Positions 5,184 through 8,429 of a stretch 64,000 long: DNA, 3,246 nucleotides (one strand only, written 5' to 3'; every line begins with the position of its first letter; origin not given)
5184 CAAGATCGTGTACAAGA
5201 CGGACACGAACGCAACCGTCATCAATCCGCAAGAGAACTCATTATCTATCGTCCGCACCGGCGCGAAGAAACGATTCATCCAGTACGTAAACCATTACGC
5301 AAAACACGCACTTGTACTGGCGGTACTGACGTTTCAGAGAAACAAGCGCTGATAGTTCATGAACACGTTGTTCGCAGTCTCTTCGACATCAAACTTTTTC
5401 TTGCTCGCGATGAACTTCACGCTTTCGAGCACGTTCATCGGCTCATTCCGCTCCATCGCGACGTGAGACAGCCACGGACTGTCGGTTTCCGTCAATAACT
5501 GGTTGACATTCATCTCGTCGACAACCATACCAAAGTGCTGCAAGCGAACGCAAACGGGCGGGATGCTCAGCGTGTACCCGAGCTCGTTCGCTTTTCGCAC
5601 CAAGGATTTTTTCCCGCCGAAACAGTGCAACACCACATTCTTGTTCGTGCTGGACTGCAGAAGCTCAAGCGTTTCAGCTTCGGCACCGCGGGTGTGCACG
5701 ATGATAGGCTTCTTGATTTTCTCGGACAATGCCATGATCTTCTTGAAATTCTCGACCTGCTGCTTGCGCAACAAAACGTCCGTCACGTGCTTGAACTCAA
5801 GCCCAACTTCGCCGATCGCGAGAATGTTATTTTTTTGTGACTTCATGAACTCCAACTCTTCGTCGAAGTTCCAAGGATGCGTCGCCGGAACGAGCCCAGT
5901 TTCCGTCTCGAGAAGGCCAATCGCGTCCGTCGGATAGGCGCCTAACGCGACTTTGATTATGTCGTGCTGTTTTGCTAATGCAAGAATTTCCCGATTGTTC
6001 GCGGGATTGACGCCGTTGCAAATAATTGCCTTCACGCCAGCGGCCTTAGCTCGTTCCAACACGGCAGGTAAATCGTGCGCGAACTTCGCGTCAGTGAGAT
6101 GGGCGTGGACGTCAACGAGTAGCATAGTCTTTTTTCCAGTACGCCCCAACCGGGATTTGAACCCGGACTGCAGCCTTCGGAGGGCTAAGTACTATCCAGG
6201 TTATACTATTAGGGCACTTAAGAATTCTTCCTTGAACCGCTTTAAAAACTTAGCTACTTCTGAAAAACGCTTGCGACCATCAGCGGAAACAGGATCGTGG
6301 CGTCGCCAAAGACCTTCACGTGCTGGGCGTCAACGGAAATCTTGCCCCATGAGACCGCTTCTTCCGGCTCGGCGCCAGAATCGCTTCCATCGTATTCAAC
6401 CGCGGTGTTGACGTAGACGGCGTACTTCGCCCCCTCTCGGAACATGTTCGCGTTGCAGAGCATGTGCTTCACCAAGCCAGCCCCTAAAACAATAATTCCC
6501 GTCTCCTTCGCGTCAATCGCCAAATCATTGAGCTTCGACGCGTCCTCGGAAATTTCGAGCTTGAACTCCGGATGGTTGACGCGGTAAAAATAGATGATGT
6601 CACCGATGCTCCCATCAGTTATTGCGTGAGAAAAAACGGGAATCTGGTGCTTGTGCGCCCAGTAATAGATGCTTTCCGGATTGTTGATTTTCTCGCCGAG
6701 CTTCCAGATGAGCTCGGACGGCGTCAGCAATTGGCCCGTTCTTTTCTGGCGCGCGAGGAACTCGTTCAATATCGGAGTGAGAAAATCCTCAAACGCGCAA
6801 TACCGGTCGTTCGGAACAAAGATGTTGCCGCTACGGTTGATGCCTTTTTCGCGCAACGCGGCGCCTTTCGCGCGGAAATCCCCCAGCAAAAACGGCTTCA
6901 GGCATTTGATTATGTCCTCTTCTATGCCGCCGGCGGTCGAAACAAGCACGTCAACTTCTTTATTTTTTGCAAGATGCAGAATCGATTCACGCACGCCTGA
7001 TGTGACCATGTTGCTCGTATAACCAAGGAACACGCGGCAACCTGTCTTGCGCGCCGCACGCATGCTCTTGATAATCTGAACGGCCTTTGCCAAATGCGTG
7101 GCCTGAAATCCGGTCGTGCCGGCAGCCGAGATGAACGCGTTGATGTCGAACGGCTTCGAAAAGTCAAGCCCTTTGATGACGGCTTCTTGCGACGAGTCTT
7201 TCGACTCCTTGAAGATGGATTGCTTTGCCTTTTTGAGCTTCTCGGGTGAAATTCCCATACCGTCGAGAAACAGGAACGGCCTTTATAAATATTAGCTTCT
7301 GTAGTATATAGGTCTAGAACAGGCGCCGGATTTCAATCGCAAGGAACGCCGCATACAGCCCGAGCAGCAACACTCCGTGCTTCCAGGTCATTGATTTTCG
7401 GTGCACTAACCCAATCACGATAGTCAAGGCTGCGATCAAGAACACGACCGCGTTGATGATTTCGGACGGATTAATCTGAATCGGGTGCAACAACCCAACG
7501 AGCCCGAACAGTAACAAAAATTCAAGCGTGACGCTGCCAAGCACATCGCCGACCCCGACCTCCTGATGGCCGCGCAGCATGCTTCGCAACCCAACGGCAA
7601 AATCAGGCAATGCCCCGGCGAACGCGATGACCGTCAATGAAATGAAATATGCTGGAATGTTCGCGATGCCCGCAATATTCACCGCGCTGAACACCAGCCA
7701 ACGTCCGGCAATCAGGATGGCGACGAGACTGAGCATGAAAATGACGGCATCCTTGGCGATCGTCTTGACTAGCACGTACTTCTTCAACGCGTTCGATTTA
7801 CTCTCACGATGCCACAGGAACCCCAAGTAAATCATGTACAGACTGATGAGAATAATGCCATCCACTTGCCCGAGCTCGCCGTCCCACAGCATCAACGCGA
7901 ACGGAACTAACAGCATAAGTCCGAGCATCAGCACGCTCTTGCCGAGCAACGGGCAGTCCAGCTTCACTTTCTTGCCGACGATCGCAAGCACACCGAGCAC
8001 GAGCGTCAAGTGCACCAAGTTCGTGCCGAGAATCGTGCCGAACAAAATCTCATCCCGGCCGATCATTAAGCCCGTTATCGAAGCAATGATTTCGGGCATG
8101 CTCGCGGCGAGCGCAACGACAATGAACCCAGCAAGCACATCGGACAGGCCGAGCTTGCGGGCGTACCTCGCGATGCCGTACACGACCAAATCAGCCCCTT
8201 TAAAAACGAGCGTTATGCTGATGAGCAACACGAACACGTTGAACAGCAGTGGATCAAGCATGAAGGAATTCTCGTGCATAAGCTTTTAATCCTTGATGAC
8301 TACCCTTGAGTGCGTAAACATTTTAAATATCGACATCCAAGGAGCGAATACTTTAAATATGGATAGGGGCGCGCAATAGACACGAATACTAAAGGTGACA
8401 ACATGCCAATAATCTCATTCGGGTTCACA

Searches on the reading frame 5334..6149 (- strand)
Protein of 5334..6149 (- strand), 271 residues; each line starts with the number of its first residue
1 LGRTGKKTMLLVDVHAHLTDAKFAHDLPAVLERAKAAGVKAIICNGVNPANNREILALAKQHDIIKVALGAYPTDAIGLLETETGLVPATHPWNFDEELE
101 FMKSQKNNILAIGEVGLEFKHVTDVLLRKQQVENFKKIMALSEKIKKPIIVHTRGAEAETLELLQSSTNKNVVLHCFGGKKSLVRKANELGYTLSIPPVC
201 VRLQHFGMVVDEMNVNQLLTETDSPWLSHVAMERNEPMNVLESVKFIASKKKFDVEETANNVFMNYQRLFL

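Call 24: search_protein_families(library=pfam, proteins=[window:5334-6149:-], max_evalue=0.001)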
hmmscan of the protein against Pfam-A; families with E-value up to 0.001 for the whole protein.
window:5334-6149:- (271 aa): 1 family
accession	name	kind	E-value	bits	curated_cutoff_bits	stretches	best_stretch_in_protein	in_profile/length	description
PF01026.27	TatD_DNase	-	1.1e-54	185.9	27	1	12-270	1-252/253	TatD related DNase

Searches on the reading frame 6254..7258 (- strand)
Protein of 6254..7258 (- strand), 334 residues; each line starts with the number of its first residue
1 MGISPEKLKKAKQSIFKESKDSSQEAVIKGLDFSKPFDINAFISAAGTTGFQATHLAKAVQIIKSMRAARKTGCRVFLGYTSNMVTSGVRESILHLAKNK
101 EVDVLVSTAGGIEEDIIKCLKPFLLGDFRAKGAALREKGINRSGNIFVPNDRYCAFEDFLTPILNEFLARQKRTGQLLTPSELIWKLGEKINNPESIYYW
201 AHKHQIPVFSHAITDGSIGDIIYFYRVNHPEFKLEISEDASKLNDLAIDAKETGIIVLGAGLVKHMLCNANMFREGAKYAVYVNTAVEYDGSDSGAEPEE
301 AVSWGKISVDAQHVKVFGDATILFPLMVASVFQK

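Call 24: search_protein_families(library=pfam, proteins=[window:6254-7258:-], max_evalue=0.001)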
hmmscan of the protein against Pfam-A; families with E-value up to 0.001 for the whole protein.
window:6254-7258:- (334 aa): 1 family
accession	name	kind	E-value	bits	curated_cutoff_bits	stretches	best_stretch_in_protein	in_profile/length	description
PF01916.23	DS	-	1.6e-111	372.7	27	1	43-330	3-287/288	Deoxyhypusine synthase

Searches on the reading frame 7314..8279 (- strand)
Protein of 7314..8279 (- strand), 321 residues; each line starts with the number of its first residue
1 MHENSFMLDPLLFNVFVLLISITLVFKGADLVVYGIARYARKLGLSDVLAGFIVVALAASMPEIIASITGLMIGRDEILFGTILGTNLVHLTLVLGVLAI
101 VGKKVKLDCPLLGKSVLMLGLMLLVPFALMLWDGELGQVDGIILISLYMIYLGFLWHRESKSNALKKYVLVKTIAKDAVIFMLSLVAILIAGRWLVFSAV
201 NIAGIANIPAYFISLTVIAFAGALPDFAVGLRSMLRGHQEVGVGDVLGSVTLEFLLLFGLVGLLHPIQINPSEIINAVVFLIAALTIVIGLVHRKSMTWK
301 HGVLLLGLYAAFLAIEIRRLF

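Call 24: search_protein_families(library=pfam, proteins=[window:7314-8279:-], max_evalue=0.001)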
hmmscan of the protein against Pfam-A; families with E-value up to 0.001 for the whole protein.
window:7314-8279:- (321 aa): 1 family
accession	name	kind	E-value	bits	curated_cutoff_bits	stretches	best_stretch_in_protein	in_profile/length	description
PF01699.29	Na_Ca_ex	-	1.2e-45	155.6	24.9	2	15-156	3-150/151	Sodium/calcium exchanger protein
